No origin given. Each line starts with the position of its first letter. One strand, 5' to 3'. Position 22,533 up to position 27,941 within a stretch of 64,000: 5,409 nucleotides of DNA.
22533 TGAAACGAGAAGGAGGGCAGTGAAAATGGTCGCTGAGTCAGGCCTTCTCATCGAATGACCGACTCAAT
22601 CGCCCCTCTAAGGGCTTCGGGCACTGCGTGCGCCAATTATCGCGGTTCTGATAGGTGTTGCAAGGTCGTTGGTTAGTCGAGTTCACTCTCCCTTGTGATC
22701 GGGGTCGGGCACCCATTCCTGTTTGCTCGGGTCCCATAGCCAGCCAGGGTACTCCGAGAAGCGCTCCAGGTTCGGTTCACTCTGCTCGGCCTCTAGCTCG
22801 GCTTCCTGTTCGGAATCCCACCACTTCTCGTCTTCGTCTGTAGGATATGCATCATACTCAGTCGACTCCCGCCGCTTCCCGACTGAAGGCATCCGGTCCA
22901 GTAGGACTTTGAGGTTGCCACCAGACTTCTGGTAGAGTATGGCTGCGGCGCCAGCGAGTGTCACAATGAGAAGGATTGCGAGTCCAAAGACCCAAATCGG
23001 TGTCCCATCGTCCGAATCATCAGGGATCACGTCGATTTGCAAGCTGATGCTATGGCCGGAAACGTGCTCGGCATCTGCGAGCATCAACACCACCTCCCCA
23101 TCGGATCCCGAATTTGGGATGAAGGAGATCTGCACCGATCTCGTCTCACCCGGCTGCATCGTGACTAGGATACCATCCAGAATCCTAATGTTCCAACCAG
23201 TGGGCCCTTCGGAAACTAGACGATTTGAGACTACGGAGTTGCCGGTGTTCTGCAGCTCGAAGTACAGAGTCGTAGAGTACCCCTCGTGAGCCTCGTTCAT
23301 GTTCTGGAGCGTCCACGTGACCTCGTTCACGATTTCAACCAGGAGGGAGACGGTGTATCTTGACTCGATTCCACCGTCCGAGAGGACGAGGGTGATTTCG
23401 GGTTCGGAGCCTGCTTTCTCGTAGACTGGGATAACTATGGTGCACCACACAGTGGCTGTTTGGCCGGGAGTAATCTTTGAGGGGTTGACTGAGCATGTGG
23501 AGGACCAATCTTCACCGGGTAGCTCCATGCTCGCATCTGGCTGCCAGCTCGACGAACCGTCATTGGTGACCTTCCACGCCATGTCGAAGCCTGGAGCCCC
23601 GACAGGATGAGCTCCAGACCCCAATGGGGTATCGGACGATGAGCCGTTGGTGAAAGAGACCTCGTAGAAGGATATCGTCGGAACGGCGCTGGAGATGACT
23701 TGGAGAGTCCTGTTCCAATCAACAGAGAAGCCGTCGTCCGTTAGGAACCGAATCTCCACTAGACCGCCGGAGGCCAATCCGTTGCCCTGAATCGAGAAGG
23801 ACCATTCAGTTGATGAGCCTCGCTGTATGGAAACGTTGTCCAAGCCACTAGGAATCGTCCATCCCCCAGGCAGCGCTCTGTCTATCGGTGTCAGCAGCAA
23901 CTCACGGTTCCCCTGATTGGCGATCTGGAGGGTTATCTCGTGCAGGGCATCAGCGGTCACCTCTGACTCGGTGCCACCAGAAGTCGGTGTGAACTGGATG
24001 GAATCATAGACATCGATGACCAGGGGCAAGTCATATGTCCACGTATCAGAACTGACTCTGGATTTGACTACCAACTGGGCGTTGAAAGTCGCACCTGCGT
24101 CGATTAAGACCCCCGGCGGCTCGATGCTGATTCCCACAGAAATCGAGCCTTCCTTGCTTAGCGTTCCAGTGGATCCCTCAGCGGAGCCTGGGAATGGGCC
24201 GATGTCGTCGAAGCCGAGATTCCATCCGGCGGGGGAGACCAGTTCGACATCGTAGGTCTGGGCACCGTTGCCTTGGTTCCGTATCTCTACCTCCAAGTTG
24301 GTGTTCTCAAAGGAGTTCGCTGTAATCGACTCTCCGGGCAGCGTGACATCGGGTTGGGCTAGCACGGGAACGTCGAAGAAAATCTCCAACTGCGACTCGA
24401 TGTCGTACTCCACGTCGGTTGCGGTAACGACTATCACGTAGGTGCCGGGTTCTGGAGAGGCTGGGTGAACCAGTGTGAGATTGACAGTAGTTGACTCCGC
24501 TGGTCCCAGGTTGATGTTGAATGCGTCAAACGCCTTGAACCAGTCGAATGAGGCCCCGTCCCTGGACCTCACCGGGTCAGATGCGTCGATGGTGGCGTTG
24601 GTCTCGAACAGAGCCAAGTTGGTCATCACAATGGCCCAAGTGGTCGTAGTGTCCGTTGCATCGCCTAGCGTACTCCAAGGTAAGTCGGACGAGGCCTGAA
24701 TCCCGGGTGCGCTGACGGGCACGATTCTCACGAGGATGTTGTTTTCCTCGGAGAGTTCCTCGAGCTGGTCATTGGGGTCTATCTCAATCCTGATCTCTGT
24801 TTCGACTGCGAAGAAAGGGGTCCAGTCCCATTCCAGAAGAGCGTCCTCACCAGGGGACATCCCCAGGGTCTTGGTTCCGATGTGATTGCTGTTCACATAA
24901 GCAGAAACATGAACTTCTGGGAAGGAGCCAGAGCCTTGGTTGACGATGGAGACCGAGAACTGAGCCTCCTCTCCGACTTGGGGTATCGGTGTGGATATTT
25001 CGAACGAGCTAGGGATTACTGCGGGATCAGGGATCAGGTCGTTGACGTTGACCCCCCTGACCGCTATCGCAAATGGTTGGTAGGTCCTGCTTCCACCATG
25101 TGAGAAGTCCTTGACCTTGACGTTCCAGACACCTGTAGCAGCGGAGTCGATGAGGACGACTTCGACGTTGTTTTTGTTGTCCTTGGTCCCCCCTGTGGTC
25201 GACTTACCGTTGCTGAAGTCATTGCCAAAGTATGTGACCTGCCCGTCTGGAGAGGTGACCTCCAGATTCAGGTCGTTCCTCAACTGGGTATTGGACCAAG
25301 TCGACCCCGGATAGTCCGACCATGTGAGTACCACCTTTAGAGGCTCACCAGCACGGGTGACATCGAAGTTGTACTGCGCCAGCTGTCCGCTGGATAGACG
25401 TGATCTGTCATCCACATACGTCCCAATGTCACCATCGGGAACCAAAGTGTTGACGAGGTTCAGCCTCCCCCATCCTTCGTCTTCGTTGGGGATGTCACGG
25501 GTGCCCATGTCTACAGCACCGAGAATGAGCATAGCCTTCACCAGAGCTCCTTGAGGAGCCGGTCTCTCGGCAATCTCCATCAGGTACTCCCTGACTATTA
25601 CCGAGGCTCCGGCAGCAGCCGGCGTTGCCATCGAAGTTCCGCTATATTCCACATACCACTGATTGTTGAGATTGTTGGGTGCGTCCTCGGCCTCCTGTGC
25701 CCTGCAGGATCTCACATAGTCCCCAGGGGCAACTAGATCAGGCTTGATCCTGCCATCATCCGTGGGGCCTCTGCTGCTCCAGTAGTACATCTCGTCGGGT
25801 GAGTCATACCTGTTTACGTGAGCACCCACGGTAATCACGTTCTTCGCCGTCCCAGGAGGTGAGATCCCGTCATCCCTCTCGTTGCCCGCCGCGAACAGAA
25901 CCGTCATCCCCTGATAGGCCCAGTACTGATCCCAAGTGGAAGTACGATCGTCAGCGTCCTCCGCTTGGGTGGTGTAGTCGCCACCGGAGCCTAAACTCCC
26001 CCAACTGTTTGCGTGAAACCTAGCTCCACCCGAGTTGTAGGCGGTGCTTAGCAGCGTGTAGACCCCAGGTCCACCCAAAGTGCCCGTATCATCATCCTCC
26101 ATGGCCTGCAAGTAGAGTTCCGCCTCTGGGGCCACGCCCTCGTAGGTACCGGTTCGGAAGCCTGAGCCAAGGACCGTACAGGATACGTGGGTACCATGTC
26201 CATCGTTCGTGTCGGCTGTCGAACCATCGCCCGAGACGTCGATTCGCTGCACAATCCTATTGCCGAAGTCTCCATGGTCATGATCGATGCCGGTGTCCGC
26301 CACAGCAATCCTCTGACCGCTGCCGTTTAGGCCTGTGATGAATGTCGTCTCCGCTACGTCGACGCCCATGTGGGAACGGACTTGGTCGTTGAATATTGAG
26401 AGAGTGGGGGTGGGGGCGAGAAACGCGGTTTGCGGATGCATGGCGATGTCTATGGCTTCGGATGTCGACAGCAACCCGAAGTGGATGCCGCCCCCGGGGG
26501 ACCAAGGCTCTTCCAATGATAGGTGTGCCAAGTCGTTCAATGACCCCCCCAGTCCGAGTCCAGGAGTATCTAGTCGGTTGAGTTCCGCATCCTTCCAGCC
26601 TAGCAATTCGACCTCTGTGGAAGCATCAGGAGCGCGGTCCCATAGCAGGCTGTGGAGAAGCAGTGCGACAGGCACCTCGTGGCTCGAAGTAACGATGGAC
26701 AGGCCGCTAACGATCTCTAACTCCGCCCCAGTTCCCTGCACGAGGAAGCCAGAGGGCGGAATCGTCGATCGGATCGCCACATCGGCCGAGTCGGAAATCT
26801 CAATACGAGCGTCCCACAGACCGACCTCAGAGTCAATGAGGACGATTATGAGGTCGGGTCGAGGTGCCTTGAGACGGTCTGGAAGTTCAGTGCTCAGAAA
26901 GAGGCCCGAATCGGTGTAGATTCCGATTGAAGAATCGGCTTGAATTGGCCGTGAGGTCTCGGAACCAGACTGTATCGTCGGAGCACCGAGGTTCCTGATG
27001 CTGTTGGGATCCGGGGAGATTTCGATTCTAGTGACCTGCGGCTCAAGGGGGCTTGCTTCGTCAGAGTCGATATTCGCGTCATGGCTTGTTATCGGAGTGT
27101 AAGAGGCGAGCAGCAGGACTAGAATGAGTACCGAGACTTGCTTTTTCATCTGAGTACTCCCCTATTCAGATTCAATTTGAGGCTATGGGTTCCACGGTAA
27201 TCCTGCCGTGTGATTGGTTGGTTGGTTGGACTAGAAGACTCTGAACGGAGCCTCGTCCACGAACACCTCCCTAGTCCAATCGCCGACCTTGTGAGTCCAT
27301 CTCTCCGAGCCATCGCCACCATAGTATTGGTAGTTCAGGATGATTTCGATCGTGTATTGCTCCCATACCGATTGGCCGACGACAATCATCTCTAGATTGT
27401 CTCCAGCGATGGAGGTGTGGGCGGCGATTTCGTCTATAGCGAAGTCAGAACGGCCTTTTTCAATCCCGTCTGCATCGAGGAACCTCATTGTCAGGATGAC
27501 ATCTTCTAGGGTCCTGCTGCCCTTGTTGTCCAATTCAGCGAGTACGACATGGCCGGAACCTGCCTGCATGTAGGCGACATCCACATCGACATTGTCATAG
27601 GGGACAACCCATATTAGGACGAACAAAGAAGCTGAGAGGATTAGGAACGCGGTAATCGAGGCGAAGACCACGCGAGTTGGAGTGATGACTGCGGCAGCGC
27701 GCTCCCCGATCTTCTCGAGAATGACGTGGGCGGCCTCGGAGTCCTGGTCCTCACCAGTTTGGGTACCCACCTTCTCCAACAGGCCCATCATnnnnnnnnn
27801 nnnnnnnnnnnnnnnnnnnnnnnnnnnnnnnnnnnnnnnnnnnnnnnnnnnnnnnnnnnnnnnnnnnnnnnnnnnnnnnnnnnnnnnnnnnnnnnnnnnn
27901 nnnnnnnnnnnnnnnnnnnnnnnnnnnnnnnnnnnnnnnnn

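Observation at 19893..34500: Lower-GC 14.6 kb island of five co-directional giant envelope-protein genes placed directly upstream of the nuo operon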

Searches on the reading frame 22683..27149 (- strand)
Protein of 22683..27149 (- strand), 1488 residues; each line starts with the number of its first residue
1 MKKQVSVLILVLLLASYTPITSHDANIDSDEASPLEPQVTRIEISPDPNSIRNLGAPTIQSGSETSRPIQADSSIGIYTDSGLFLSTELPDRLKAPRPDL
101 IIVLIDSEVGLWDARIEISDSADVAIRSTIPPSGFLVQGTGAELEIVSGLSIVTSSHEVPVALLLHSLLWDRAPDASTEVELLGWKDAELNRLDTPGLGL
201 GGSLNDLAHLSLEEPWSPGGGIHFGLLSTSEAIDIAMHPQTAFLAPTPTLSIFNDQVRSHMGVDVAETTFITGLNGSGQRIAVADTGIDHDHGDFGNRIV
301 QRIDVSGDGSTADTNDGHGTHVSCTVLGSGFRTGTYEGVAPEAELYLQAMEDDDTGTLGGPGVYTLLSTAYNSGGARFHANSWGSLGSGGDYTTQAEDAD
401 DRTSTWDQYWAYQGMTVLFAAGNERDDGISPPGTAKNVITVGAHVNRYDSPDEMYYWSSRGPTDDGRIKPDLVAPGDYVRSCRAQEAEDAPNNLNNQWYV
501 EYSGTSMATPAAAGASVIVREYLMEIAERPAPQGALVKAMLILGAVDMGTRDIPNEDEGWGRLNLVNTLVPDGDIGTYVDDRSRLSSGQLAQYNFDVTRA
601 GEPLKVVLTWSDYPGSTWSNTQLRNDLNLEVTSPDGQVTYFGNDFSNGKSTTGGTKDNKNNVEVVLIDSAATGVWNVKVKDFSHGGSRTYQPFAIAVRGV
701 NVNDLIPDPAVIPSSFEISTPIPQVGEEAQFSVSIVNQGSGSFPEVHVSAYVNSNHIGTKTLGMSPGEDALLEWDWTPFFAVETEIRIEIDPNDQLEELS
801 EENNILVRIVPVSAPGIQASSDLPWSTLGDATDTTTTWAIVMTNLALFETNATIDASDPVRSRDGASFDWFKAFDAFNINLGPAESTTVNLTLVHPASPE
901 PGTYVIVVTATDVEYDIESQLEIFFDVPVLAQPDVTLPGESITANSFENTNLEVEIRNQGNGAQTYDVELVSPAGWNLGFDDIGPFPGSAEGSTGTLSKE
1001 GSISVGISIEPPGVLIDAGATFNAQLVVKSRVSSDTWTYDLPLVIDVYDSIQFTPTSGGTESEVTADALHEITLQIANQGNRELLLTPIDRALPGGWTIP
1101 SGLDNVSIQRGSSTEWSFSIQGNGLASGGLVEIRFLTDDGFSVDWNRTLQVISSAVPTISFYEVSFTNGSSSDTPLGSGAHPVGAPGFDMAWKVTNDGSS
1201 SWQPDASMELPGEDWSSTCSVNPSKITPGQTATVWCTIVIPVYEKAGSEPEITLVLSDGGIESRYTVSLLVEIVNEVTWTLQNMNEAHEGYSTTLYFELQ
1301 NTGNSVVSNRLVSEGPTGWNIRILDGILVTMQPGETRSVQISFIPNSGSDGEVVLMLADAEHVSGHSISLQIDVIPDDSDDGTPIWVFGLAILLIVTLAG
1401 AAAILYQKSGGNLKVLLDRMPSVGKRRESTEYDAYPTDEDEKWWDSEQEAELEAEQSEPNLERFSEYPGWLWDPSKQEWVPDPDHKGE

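Call 4: search_protein_families(library=pfam, proteins=[window:22683-27149:-], max_evalue=0.01)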
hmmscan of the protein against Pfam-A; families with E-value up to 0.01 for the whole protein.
window:22683-27149:- (1488 aa): 6 families
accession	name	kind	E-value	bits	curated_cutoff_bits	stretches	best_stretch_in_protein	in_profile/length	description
PF00082.27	Peptidase_S8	-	3.6e-42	145.1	21.8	1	276-561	1-288/288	Subtilase family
PF07705.17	CARDB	-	1.6e-15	57.6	22.7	1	718-806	10-99/101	CARDB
PF10633.15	NPCBM_assoc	-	8e-08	32.8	24.4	0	1289-1350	3-65/78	NPCBM-associated, NEW3 domain of alpha-galactosidase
PF01483.27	P_proprotein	-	3.7e-06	27.4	21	1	620-685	11-73/86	Proprotein convertase P-domain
PF16158.11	N_BRCA1_IG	-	0.0043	18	28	0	1188-1242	14-79/108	Ig-like domain from next to BRCA1 gene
PF23619.1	Ig_VWA7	-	0.0064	17.2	27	0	879-911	52-85/104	VWA7 Ig-like domain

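Call 62: search_protein_families(library=ncbifam, proteins=[window:22683-27149:-], max_evalue=0.01)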
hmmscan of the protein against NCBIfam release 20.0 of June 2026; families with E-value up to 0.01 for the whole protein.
window:22683-27149:- (1488 aa): 7 families
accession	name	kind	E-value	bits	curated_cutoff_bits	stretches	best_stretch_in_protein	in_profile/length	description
TIGR03921.1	T7SS_mycosin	equivalog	3e-17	62.8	278.75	2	275-345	11-79/353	type VII secretion-associated serine protease mycosin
NF040809.1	germ_prot_CspBA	exception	1.7e-14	52.4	1250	1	430-567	397-520/1099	bifunctional germination protease/germinant receptor pseudoprotease CspBA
NF040808.2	CspC_non_triad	exception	6.4e-14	51.3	675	1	433-569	425-549/556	bile acid germinant receptor pseudoprotease CspC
NF051851.1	AtpSerPepEprS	equivalog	8.9e-12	43.9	1700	1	266-579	56-373/988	autotransporter serine peptidase EprS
NF040553.1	SGO_0316_fam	subfamily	1.3e-09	36.3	1400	1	447-525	646-713/1486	SGO_0316/SGO_0317 family LPXTG-anchored serine peptidase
NF033595.1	denti_PrtP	equivalog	9.7e-06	24.5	300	1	472-567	414-500/606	dentilisin complex serine proteinase subunit PrtP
NF042956.1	IteS_antiphage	equivalog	8.1e-05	21.1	900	1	424-545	408-533/747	S8 family anti-phage peptidase IteS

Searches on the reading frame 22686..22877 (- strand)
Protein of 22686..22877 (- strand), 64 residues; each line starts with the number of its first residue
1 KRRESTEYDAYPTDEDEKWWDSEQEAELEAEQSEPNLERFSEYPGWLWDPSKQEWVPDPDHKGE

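Call 95: search_protein_families(library=pfam, proteins=[window:22686-22877:-], max_evalue=10)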
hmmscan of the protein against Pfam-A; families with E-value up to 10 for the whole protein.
seq(64 aa): 1 family
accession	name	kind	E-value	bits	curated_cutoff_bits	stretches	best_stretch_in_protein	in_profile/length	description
PF08561.15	Ribosomal_L37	-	0.11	13.1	21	1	31-49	20-38/89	Mitochondrial ribosomal protein L37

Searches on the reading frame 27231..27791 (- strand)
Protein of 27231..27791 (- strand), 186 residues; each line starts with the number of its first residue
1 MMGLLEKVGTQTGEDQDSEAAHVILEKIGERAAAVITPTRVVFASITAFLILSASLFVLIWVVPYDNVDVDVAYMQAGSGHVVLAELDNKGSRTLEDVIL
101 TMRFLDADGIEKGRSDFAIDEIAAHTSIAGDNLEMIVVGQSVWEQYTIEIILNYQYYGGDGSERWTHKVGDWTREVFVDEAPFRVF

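Call 4: search_protein_families(library=pfam, proteins=[window:27231-27791:-], max_evalue=0.01)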
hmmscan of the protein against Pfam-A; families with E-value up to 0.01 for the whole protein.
window:27231-27791:- (186 aa): 0 families

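Call 10: find_encoding_contigs(protein=window:27231-27791:-, flank=10000, max_places=10)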
Protein window:27231-27791:- (186 aa): 19 contigs read that carry it; 10 places shown.
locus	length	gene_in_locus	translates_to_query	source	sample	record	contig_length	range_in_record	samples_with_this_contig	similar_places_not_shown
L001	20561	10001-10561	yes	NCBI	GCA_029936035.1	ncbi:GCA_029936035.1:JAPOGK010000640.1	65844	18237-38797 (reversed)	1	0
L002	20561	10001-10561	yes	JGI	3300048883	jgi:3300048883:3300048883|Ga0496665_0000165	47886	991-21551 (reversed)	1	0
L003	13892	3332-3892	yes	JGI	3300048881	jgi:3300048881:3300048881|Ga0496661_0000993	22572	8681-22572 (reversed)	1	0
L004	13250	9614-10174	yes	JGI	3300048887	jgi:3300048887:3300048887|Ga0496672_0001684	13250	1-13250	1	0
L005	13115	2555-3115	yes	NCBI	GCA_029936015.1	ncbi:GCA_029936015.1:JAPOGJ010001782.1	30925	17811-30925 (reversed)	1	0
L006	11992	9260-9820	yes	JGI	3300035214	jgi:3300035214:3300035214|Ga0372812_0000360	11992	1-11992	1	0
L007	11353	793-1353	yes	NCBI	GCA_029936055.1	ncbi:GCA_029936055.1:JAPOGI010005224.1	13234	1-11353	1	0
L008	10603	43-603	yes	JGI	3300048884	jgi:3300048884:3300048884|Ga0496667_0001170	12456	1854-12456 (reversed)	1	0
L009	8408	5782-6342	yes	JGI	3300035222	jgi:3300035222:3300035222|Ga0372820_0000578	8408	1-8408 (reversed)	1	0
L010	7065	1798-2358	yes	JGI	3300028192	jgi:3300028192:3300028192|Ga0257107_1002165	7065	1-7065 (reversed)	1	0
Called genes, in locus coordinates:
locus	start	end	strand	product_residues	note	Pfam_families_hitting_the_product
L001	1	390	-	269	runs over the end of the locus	-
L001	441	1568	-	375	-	PF00091:Tubulin, PF12327:FtsZ_C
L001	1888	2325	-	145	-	PF02195:ParB_N (weak)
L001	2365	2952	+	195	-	PF00827:Ribosomal_L15e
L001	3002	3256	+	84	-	PF05239:PRC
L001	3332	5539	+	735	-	PF18911:PKD_4 (weak), PF22352:K319L-like_PKD (faint), PF00801:PKD (weak)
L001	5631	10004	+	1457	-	-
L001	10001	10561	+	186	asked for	-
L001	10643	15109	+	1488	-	PF00082:Peptidase_S8, PF01483:P_proprotein (faint), PF07705:CARDB, PF10633:NPCBM_assoc (faint)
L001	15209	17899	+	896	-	PF06280:fn3_5 (faint), PF11614:FixG_C (faint), PF22067:Cep192_D3 (faint), PF22544:HYDIN_VesB_CFA65-like_Ig (faint), PF23619:Ig_VWA7 (faint), PF10633:NPCBM_assoc (weak)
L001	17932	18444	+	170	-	PF00507:Oxidored_q4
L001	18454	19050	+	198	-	PF01058:Oxidored_q6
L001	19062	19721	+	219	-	PF00329:Complex1_30kDa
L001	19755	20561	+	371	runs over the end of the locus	PF00374:NiFeSe_Hases (weak), PF00346:Complex1_49kDa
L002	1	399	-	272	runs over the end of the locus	-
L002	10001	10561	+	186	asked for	-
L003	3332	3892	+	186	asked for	-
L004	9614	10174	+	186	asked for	-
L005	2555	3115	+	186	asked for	-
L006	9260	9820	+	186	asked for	-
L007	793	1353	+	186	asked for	-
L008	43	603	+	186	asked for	-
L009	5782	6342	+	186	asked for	-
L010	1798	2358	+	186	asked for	-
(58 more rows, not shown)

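Call 62: search_protein_families(library=ncbifam, proteins=[window:27231-27791:-], max_evalue=0.01)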
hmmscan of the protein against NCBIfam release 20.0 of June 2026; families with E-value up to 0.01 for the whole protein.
window:27231-27791:- (186 aa): 1 family
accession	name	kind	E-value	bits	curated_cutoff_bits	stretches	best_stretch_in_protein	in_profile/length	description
NF038353.1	FxLYD_dom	domain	0.0049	16.7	23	0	82-115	5-38/71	FxLYD domain-containing protein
